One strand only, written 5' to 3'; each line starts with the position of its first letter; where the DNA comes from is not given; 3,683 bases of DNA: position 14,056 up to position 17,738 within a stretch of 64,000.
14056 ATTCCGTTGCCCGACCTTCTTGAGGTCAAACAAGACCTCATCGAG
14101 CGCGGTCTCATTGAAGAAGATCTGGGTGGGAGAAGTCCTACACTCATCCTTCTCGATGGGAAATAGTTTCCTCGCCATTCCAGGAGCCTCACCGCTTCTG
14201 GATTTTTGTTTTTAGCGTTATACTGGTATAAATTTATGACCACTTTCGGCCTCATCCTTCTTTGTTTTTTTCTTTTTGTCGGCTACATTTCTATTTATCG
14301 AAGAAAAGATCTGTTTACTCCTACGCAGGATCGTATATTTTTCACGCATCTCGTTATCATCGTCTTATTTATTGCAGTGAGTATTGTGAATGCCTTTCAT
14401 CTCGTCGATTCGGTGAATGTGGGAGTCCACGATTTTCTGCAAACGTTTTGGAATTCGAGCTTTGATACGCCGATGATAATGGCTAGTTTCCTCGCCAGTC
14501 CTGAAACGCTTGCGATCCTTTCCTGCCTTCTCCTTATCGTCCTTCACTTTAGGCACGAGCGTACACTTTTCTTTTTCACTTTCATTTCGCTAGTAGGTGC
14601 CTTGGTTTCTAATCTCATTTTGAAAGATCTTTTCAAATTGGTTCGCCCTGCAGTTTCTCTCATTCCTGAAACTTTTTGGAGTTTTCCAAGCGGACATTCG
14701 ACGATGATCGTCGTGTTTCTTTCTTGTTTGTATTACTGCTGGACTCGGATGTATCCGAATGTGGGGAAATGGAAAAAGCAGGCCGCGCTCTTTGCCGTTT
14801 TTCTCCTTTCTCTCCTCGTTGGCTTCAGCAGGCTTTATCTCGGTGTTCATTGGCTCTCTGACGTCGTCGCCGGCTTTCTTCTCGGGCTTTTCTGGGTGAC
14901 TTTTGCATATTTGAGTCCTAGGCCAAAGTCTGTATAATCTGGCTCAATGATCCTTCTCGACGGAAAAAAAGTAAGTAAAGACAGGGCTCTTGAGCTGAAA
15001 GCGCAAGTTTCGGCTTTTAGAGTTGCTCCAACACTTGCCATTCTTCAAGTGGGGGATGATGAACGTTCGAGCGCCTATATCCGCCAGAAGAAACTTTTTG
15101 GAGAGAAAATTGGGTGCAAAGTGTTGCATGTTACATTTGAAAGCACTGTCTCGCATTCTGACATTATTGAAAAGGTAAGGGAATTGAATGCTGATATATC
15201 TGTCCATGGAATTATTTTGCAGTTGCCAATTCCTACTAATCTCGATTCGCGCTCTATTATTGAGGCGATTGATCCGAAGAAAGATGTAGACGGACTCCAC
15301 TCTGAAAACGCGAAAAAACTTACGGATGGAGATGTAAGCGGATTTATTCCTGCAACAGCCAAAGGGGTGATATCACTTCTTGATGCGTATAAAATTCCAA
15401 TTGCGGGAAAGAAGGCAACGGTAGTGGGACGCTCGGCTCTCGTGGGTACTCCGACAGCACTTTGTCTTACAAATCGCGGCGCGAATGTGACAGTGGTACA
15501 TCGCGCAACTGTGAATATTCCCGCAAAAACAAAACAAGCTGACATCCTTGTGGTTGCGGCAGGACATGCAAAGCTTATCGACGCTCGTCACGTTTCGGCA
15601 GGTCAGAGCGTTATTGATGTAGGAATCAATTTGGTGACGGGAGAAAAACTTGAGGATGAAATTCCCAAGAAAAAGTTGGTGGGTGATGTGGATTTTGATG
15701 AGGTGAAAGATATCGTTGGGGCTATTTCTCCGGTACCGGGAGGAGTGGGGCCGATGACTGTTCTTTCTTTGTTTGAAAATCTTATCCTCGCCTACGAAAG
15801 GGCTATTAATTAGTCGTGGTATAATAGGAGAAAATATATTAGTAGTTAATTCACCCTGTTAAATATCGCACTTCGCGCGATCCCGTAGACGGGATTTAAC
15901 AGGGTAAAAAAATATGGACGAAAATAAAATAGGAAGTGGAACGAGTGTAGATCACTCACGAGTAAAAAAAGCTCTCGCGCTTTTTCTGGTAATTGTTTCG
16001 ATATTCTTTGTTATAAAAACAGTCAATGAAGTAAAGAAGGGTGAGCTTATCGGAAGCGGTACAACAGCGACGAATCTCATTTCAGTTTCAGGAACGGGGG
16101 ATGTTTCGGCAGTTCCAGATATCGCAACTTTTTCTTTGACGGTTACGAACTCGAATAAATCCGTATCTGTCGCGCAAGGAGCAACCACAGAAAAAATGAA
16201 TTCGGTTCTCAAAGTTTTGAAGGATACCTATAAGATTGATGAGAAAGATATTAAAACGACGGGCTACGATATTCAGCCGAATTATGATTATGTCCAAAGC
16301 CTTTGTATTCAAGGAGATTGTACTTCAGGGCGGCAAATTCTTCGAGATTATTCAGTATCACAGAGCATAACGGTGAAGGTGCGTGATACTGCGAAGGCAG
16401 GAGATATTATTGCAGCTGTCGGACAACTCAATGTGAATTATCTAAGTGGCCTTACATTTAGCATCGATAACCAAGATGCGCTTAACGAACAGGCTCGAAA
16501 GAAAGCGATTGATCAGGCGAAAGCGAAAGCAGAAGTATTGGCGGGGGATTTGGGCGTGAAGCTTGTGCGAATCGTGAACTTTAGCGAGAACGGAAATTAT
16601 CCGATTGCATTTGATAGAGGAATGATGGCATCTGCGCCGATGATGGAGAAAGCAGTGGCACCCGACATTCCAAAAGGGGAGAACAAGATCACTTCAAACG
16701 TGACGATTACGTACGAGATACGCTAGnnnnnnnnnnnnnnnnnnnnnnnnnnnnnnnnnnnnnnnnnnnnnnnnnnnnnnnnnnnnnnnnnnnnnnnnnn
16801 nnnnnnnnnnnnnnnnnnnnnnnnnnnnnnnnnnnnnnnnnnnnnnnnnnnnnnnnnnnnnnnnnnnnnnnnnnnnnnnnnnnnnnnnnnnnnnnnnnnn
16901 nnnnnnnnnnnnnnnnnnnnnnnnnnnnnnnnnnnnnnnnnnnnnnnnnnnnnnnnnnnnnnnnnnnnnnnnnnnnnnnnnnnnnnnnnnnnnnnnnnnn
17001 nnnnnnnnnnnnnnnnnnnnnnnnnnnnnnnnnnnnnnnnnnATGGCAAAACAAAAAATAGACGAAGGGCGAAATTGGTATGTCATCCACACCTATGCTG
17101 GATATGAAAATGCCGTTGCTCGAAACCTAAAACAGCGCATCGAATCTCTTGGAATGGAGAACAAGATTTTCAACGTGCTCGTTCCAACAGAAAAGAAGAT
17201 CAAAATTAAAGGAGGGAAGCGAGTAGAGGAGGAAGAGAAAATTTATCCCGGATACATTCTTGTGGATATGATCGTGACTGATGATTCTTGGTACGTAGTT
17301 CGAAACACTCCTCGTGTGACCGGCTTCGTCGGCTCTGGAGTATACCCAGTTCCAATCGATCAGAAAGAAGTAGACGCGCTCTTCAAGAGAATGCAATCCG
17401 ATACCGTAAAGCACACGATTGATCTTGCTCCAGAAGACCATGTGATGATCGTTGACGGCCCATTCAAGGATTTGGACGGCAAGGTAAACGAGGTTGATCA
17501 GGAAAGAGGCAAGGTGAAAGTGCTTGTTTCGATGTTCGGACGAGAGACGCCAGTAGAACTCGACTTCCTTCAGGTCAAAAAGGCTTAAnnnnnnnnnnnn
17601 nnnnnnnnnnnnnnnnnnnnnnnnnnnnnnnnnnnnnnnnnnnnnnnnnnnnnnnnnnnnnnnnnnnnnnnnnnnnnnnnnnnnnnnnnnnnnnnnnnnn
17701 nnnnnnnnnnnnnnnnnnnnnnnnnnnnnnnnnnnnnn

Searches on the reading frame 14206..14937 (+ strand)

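Call 83: search_protein_families(library=pfam, proteins=[window:14206-14937:+], max_evalue=0.00001)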
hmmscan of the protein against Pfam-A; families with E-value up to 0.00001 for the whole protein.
window:14206-14937:+ (243 aa): 1 family
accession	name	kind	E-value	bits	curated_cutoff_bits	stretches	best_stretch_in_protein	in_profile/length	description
PF01569.27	PAP2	-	1.7e-19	70.3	27.2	1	128-238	8-125/130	PAP2 superfamily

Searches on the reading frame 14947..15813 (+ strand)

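Call 58: search_protein_families(library=pfam, proteins=[window:14947-15813:+], max_evalue=0.001)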
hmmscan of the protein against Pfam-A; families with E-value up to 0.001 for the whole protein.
window:14947-15813:+ (288 aa): 2 families
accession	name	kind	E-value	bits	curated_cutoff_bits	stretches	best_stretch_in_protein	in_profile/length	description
PF02882.25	THF_DHG_CYH_C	-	3.8e-54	182.8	27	1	118-285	1-158/160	Tetrahydrofolate dehydrogenase/cyclohydrolase, NAD(P)-binding domain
PF00763.28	THF_DHG_CYH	-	3.4e-31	108.3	32.8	1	4-115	1-115/115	Tetrahydrofolate dehydrogenase/cyclohydrolase, catalytic domain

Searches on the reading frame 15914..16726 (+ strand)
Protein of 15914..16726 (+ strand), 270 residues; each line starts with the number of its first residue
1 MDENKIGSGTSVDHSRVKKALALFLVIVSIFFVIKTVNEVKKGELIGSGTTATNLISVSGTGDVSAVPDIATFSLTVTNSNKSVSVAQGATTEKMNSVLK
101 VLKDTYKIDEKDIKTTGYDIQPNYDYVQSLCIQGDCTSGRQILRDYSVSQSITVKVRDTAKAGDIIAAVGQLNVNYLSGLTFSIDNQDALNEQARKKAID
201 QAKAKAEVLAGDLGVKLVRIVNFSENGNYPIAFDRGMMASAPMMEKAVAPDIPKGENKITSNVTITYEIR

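Call 58: search_protein_families(library=pfam, proteins=[window:15914-16726:+], max_evalue=0.001)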
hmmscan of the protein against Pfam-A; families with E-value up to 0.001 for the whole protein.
window:15914-16726:+ (270 aa): 2 families
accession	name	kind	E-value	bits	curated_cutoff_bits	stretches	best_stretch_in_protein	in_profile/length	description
PF04402.19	SIMPL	-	5.6e-54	183.9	25.2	1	56-267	1-205/205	Protein of unknown function (DUF541)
PF01551.29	Peptidase_M23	-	0.00089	19.8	28.7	0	141-187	44-90/96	Peptidase family M23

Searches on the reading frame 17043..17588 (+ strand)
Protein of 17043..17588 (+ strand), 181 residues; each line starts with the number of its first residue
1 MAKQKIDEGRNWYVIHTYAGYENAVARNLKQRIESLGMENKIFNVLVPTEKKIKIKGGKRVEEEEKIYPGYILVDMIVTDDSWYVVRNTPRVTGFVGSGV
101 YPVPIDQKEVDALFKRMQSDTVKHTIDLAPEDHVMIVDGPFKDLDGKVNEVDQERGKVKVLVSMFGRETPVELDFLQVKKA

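Call 58: search_protein_families(library=pfam, proteins=[window:17043-17588:+], max_evalue=0.001)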
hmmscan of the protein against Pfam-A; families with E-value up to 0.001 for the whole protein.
window:17043-17588:+ (181 aa): 3 families
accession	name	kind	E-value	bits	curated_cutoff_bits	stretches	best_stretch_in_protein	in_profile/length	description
PF02357.24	NusG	-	2.3e-28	99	22.2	1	11-113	2-92/93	Transcription termination factor nusG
PF00467.35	KOW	-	3.7e-06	27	22.3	1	132-160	3-29/32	KOW motif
PF23284.2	KOW2_Spt5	-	0.00098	19.3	28.9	0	131-180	2-49/50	Transcription elongation factor SPT5, second KOW domain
